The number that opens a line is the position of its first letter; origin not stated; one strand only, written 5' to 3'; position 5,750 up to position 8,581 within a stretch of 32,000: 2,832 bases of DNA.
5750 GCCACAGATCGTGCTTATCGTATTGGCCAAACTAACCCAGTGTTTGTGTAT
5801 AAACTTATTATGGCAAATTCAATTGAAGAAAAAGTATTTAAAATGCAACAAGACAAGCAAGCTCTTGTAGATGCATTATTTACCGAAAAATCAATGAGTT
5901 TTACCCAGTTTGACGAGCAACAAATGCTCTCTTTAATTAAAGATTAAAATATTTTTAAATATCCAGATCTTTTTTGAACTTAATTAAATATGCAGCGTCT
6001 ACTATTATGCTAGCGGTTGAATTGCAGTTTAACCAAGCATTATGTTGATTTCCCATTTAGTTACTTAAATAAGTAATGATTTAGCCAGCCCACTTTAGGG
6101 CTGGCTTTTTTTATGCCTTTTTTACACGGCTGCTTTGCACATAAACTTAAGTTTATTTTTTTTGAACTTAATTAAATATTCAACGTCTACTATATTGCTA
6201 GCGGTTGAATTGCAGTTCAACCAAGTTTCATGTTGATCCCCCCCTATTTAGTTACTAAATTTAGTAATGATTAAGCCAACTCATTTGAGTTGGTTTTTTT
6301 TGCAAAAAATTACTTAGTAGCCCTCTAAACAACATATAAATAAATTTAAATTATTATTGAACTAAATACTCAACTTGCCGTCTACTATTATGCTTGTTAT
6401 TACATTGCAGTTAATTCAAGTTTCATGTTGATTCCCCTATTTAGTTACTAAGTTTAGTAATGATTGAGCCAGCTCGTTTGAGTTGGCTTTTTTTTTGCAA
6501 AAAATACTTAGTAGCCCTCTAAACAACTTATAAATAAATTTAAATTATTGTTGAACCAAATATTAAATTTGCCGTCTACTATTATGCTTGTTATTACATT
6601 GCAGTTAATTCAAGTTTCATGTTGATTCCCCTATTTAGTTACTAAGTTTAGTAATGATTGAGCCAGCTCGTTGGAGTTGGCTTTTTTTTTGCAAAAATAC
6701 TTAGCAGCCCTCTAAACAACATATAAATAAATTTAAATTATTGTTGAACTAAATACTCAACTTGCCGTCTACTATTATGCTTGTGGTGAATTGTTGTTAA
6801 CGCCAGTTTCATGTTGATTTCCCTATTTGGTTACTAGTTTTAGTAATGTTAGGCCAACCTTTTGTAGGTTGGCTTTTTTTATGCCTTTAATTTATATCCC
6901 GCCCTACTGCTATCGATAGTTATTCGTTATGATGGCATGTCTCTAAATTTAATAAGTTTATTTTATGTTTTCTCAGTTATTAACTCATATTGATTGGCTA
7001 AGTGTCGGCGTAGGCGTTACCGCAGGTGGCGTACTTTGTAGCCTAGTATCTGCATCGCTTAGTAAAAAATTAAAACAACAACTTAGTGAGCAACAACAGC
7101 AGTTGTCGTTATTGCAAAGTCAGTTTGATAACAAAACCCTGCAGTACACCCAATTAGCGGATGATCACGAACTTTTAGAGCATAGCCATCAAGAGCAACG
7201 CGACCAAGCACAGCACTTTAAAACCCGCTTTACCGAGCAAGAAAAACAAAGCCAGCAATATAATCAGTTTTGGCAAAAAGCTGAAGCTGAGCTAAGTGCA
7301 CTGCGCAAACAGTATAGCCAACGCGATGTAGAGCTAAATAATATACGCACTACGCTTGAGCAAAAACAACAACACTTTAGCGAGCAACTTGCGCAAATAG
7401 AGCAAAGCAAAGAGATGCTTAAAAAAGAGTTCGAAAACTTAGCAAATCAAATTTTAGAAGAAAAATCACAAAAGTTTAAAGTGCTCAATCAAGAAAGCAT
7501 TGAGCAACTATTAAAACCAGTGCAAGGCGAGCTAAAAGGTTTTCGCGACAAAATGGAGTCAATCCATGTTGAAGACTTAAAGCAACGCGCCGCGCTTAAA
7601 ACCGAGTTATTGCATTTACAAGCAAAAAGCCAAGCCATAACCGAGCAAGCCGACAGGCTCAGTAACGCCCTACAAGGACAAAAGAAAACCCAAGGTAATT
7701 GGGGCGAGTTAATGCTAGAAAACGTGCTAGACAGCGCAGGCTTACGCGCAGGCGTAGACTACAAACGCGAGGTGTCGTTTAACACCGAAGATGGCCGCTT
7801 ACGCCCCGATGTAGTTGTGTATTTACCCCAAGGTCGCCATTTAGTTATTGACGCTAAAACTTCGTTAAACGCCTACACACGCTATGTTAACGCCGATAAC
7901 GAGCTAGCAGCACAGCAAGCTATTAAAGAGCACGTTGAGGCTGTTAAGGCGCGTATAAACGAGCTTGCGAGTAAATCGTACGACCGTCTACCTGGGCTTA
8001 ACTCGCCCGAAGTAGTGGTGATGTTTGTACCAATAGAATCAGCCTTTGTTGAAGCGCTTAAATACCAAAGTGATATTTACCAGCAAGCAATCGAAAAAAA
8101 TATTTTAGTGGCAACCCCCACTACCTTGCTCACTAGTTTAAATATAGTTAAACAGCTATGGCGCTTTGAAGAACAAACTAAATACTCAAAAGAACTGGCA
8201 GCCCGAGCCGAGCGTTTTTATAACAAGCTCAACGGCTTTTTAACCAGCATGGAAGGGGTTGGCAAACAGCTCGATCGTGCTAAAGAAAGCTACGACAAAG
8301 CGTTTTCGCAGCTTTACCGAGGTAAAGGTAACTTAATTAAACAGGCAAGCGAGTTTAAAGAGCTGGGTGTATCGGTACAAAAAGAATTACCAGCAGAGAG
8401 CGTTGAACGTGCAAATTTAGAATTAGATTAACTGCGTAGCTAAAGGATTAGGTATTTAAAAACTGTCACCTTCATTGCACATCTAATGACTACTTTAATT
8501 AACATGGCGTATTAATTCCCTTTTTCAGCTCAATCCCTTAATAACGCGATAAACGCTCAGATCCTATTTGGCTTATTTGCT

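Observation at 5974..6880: Five tandem copies of a complete small-RNA gene, each with a sigmaE/ECF-type promoter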

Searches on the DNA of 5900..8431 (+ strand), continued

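Call 66: search_rna_families(source=window, start=5975, end=6120, threshold=evalue, max_evalue=1, show_alignments=10)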
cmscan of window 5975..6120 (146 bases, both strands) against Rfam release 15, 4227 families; matches with E-value up to 1: 23.
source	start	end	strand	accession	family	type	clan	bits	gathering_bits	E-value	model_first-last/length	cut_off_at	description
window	6031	6113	+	RF02846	Ref84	Gene; antisense;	-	29.7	52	0.023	1-87/87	no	Enterococcus sRNA 84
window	6011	6115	+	RF02834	VqmR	Gene; sRNA;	-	25.1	76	0.004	1-154/154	no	Vibrio RNA VqmR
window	6051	6114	+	RF02837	anti-hemB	Gene; sRNA;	-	24.1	49.5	0.00054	1-81/81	no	Burkholderia RNA 7 (anti-hemB)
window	6051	6113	+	RF01489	sbrA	Gene; sRNA;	-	23.7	45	0.004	1-71/71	no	Listeria sRNA sbrA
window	6049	6113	+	RF02278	Betaproteobacteria_toxic_sRNA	Gene; sRNA;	-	22.2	50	0.01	1-64/64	no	Betaproteobacteria toxic small RNA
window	6009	6109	+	RF01796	frnS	Gene; sRNA;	-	21.7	60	0.065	1-119/119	no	Fumarate/nitrate reductase regulator sRNA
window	5975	6112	+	RF00022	GcvB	Gene;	-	20.5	42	0.0067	54-204/204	5'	GcvB RNA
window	6039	6117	+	RF00122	GadY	Gene; sRNA;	-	20.4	45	0.034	1-114/114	no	GadY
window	6023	6119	+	RF02860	Arrc14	Gene; sRNA;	-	20.2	99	0.39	1-167/167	no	Actinobacillus sRNA 14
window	6036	6108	+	RF00014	DsrA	Gene; sRNA;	-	19.7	60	0.077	1-85/85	no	DsrA RNA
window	5983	6114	+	RF01456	VrrA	Gene; antisense;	-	19.7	50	0.18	1-140/140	no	Vibrio regulatory RNA of OmpA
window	6047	6116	-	RF02068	STnc480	Gene; sRNA;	-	19.5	72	0.9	1-72/72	no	Enterobacterial sRNA STnc480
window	6038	6113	+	RF02620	BSnc119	Gene; sRNA;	-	19.2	115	0.16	1-77/90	no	Brucella sRNA 119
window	6033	6114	-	RF00516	ylbH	Cis-reg; leader;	-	18.8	50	0.03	1-122/122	no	ylbH leader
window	6057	6113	+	RF00057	RyhB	Gene; sRNA;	-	18.6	55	0.2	1-67/67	no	RyhB RNA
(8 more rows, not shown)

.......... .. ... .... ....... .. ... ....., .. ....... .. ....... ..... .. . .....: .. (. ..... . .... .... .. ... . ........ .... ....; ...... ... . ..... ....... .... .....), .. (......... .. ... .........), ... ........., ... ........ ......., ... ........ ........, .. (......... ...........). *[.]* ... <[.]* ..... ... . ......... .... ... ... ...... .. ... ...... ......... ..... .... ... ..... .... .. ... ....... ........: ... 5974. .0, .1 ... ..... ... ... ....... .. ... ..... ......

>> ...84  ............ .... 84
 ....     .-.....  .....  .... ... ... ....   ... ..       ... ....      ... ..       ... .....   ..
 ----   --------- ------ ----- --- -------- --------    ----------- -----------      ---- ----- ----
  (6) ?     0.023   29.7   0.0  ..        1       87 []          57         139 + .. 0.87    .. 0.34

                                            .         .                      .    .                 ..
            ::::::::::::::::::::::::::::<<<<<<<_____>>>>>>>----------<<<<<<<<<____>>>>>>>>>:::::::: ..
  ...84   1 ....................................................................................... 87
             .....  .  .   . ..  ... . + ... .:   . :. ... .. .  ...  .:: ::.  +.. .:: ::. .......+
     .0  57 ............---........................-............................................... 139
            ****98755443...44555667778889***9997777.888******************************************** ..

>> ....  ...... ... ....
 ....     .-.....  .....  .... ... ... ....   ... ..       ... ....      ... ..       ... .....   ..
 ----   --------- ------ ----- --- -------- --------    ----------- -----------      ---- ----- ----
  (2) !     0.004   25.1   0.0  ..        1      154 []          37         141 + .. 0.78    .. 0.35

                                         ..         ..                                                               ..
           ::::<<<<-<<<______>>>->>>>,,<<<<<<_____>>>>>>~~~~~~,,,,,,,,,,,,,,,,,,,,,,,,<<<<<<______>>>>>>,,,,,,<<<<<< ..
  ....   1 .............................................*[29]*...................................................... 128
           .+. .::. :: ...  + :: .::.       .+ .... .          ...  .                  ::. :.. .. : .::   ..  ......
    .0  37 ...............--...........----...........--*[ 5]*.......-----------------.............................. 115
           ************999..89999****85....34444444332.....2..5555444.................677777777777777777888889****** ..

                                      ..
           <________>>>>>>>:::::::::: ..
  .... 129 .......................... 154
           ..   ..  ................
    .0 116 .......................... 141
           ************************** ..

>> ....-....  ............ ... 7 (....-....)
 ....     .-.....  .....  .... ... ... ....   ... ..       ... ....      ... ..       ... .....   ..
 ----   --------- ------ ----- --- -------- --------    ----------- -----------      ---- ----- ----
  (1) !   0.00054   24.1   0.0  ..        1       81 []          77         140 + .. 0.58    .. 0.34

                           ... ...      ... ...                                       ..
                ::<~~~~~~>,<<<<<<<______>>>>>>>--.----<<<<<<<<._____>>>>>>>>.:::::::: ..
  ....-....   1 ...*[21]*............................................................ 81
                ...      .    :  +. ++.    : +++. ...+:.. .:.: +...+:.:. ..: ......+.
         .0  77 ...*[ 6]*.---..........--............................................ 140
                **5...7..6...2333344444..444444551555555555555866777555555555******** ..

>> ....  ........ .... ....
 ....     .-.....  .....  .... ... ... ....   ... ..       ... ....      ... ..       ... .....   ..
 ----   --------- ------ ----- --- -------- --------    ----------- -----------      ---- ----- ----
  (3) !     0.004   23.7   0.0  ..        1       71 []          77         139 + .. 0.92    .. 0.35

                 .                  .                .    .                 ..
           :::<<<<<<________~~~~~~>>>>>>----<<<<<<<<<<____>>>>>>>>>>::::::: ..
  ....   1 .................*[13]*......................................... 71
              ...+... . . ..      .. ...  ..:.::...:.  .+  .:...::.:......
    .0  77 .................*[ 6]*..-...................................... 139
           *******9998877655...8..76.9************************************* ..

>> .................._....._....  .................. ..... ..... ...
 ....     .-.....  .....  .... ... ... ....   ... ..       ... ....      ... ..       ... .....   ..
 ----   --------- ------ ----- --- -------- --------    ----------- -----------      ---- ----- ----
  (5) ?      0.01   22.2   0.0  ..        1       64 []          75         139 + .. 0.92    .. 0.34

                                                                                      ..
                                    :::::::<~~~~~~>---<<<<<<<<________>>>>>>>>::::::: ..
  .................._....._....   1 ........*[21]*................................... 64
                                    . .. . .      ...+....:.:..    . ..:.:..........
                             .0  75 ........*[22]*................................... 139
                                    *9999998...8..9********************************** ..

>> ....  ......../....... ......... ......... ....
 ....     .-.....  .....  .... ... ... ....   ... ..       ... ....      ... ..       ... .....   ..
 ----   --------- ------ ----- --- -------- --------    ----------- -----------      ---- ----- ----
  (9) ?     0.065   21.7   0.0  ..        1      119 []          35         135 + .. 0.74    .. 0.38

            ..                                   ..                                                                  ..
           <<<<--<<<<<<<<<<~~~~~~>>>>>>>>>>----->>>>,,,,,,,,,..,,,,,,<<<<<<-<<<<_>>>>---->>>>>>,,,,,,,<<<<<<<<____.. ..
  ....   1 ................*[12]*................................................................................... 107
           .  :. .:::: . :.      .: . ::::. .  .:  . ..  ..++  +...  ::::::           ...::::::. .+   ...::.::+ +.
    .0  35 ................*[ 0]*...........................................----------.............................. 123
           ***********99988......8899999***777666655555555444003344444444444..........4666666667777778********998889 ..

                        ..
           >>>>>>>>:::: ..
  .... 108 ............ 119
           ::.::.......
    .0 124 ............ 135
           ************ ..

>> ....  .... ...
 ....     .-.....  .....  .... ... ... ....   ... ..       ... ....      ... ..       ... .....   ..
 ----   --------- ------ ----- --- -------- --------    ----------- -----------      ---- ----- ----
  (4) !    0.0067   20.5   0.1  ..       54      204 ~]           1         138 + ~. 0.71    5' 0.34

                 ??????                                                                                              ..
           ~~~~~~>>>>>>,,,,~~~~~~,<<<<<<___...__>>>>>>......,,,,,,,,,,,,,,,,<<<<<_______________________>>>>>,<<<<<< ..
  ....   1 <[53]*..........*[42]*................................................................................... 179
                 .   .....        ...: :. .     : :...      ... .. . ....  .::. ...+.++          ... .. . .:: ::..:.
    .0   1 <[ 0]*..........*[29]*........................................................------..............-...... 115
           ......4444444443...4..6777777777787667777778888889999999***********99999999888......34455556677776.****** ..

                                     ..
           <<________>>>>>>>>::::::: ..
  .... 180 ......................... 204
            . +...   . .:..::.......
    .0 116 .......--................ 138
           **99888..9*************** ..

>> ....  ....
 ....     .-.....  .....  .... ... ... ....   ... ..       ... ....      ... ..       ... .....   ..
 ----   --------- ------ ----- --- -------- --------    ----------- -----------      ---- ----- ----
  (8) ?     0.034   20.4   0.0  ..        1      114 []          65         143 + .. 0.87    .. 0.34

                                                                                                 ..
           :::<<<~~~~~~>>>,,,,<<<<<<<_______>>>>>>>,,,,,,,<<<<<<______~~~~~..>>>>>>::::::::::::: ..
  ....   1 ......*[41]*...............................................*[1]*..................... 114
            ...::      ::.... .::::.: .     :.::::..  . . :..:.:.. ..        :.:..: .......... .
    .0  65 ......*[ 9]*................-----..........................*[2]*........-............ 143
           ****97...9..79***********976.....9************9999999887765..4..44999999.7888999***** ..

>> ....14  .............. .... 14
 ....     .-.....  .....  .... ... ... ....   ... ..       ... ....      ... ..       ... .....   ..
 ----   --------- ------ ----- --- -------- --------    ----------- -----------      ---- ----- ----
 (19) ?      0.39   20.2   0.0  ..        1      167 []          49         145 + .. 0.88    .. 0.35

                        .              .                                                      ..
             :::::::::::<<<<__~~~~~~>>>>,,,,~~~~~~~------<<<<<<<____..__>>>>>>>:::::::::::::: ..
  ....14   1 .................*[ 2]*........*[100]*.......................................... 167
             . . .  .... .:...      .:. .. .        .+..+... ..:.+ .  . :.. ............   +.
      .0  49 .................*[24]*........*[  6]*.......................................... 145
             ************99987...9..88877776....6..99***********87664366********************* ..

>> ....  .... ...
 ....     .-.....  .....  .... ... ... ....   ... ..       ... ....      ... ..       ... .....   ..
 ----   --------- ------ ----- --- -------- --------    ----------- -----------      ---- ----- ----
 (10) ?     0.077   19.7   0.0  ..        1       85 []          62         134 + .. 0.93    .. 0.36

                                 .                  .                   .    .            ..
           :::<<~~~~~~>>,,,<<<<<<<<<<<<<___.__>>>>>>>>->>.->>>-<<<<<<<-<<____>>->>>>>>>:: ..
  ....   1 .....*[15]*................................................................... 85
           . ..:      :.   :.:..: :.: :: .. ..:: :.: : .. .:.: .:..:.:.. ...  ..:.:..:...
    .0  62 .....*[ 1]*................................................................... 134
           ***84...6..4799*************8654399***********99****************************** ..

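Call 117: get_annotated_region(hit=H8, flank=150)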
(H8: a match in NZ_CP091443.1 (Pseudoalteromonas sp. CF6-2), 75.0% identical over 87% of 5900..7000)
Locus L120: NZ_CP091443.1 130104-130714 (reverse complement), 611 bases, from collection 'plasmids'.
description: Pseudoalteromonas sp. CF6-2 plasmid unnamed, complete sequence
organism: Pseudoalteromonas sp. CF6-2 (NCBI taxid 562716)
taxonomy: Bacteria; Pseudomonadota; Gammaproteobacteria; Alteromonadales; Pseudoalteromonadaceae; Pseudoalteromonas; Pseudoalteromonas sp. CF6-2
host: -; source: sediment,South Sea; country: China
typing (MOB-suite, as given by PLSDB): non-mobilizable
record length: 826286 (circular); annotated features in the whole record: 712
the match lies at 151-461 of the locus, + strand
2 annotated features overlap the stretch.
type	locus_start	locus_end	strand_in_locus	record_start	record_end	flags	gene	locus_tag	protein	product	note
CDS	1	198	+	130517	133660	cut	-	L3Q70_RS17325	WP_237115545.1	DEAD/DEAH box helicase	-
CDS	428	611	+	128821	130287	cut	rmuC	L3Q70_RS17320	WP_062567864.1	DNA recombination protein RmuC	-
